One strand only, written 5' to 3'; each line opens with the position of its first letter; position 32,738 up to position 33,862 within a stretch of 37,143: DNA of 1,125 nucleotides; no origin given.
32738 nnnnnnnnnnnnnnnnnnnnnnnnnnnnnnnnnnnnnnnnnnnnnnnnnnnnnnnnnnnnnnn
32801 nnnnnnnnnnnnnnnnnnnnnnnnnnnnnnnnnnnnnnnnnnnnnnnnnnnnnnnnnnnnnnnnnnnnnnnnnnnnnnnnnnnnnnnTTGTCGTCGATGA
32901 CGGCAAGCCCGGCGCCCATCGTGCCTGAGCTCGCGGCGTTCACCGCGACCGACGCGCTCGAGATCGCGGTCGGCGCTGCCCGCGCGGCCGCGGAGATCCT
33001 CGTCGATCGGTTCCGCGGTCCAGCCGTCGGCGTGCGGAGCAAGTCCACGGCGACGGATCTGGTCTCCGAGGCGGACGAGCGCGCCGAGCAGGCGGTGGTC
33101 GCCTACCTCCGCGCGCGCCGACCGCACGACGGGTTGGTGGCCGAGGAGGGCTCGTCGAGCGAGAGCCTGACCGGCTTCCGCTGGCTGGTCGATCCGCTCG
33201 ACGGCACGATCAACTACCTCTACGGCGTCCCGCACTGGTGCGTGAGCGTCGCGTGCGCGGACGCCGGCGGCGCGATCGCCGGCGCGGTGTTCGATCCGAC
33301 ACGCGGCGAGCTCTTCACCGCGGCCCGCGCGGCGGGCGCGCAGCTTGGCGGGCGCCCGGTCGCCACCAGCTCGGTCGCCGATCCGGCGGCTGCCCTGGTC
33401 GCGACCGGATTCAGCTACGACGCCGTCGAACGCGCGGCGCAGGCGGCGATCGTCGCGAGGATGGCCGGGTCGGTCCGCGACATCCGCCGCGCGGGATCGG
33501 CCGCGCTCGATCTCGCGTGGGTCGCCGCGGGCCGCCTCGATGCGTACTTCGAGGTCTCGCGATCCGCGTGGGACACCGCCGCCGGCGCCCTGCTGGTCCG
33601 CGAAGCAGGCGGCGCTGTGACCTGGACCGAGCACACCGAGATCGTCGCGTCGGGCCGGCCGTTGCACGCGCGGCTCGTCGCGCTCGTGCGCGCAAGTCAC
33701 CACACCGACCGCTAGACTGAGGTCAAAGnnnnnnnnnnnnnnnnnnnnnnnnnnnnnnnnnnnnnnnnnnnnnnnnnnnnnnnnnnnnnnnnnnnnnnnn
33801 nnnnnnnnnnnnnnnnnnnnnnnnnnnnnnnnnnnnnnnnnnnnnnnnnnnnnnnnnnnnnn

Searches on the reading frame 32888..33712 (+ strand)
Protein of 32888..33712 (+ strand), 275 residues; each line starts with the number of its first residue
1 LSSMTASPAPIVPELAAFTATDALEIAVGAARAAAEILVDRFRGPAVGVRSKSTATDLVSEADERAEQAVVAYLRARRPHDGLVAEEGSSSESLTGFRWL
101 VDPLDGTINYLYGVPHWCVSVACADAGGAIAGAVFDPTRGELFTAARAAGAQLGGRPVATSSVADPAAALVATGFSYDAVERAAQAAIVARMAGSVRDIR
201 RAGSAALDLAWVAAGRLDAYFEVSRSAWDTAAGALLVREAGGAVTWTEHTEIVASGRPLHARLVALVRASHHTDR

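Call 9: search_protein_families(library=pfam, proteins=[window:32888-33712:+], max_evalue=0.01)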
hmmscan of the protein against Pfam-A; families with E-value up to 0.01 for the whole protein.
window:32888-33712:+ (275 aa): 1 family
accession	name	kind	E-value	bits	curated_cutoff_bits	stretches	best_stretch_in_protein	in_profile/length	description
PF00459.30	Inositol_P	-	1.1e-58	199.4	27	1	24-250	6-241/271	Inositol monophosphatase family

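Call 82: search_protein_families(library=ncbifam, proteins=[window:32888-33712:+], max_evalue=0.00001)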
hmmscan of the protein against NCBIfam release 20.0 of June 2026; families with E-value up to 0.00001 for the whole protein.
window:32888-33712:+ (275 aa): 7 families
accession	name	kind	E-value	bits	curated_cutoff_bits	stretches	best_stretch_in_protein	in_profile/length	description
NF008027.1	PRK10757.1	equivalog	8e-51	172.5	332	1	24-246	5-229/267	inositol-1-monophosphatase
TIGR02067.1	his_9_HisN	equivalog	1.3e-42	146.1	275.15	1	25-257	3-234/252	histidinol-phosphatase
NF009321.0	PRK12676.1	equivalog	1.1e-33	116.4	264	1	35-252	23-234/264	bifunctional fructose-bisphosphatase/inositol-phosphate phosphatase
TIGR01331.1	bisphos_cysQ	equivalog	2.4e-26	92.9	228.8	1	27-251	5-231/250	3'(2'),5'-bisphosphate nucleotidase CysQ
NF010678.0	PRK14076.1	equivalog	3e-14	52.8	493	1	95-248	80-252/570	bifunctional NADP phosphatase/NAD kinase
NF008182.0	PRK10931.1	equivalog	1.1e-11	44.3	379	1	31-246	9-223/246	3'(2'),5'-bisphosphate nucleotidase CysQ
TIGR01330.1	bisphos_HAL2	equivalog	3.6e-07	29.3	267.05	0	130-247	195-315/359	3'(2'),5'-bisphosphate nucleotidase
